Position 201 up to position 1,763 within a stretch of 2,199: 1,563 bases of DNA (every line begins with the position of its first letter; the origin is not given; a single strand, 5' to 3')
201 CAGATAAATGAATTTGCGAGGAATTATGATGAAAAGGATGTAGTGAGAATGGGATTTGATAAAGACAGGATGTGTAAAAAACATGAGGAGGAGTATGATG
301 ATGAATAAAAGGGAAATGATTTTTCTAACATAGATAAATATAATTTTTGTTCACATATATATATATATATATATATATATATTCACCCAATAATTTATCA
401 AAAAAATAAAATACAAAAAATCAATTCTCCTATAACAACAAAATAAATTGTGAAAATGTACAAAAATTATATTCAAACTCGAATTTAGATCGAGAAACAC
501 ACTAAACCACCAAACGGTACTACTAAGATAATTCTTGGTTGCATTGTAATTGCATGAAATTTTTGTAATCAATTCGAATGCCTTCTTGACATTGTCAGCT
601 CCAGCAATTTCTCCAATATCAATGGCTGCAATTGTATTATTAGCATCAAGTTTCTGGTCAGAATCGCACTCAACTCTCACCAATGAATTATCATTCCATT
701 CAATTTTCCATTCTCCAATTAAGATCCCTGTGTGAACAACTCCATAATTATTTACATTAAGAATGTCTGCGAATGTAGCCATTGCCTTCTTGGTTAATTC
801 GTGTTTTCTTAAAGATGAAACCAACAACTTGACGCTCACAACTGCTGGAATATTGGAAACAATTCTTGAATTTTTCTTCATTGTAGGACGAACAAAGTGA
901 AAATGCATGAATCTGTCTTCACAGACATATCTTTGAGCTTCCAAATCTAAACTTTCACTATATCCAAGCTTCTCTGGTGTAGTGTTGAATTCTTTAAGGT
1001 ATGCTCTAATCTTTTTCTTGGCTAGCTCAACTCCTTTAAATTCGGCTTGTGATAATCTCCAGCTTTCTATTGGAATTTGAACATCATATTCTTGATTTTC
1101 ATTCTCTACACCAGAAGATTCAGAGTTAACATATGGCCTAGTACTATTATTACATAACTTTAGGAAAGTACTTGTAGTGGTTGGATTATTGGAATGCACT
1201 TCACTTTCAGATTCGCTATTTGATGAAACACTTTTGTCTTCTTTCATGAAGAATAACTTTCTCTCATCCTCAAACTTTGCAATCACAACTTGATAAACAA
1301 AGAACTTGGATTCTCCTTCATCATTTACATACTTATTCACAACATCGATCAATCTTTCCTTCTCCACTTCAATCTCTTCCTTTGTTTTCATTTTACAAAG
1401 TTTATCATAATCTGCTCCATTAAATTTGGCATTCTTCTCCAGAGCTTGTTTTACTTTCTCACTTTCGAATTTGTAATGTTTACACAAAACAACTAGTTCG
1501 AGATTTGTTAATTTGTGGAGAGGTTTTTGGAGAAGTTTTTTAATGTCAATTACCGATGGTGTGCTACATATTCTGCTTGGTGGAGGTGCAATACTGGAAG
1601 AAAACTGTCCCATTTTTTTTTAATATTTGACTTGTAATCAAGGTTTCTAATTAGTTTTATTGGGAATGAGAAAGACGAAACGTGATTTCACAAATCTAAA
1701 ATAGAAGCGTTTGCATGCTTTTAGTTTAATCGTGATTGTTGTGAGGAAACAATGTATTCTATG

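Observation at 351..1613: Myristoylation-motif protein with a C-terminal PPPDE/DeSI-like permuted-papain domain behind a long, unassignable N-terminal extension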

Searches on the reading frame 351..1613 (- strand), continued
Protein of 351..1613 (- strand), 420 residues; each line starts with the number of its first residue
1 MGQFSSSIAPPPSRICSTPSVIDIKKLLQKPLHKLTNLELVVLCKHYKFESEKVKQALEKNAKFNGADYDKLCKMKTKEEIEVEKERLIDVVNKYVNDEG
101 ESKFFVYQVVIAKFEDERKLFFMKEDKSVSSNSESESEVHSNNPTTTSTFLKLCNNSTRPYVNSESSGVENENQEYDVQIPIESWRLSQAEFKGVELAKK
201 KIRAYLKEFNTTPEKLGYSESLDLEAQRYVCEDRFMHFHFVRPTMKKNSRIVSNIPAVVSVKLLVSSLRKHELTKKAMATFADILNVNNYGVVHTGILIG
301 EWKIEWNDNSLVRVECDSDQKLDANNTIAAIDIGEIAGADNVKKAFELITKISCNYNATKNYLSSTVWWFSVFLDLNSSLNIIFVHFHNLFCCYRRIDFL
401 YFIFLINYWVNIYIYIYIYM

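Call 77: search_protein_families(library=pfam, proteins=[P0054], max_evalue=1)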
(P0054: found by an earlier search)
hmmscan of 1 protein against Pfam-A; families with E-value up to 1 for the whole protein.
P0054 (524 aa): 4 families
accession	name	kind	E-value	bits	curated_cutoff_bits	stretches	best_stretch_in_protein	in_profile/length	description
PF05903.20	Peptidase_C97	-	0.00014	22.1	29.2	1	281-380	22-121/151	PPPDE putative peptidase domain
PF12964.13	DUF3853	-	0.032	14.8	22.1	1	24-61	2-38/97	Protein of unknown function (DUF3853)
PF08328.16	ASL_C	-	0.18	12.3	35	0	407-450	54-97/115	Adenylosuccinate lyase C-terminal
PF04970.19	LRAT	-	0.43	11.3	24.3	1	343-376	81-114/120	Lecithin retinol acyltransferase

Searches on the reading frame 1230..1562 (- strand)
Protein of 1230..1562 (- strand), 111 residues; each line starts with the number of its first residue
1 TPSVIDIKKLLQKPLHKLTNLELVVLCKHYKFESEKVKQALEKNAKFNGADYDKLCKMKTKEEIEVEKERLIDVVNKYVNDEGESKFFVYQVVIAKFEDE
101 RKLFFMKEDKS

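Call 58: search_solved_structures(query=A4, max_evalue=10, show_alignments=2)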
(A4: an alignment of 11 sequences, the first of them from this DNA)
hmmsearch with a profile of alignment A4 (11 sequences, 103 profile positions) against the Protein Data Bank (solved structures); distinct sequences matched with E-value up to 10: 9.
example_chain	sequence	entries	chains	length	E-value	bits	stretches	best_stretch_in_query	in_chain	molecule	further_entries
6nts_B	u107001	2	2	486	0.42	13.9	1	42-83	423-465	Serine/threonine-protein phosphatase 2A 56 kDa regulatory subunit alpha isoform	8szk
2n7z_A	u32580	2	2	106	0.5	13.7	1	6-62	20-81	Receptor-interacting serine/threonine-protein kinase 2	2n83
5yrn_A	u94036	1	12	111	0.5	13.7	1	6-62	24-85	Receptor-interacting serine/threonine-protein kinase 2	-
2vla_A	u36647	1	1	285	0.52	13.6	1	19-95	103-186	RESTRICTION ENDONUCLEASE R.BPUJI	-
5hlt_A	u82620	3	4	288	0.53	13.6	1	19-95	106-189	Restriction endonuclease R.BpuJI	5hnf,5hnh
6ggs_F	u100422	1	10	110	0.54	13.6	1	6-62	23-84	Receptor-interacting serine/threonine-protein kinase 2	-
6q0x_A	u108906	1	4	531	0.63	13.4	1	17-76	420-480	Sorting nexin MVP1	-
7olc_LB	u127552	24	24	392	2.8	11.3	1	48-76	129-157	60S ribosomal protein L3-like protein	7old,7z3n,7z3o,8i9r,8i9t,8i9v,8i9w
1l8d_A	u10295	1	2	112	7.5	9.9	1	57-93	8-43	DNA double-strand break repair rad50 ATPase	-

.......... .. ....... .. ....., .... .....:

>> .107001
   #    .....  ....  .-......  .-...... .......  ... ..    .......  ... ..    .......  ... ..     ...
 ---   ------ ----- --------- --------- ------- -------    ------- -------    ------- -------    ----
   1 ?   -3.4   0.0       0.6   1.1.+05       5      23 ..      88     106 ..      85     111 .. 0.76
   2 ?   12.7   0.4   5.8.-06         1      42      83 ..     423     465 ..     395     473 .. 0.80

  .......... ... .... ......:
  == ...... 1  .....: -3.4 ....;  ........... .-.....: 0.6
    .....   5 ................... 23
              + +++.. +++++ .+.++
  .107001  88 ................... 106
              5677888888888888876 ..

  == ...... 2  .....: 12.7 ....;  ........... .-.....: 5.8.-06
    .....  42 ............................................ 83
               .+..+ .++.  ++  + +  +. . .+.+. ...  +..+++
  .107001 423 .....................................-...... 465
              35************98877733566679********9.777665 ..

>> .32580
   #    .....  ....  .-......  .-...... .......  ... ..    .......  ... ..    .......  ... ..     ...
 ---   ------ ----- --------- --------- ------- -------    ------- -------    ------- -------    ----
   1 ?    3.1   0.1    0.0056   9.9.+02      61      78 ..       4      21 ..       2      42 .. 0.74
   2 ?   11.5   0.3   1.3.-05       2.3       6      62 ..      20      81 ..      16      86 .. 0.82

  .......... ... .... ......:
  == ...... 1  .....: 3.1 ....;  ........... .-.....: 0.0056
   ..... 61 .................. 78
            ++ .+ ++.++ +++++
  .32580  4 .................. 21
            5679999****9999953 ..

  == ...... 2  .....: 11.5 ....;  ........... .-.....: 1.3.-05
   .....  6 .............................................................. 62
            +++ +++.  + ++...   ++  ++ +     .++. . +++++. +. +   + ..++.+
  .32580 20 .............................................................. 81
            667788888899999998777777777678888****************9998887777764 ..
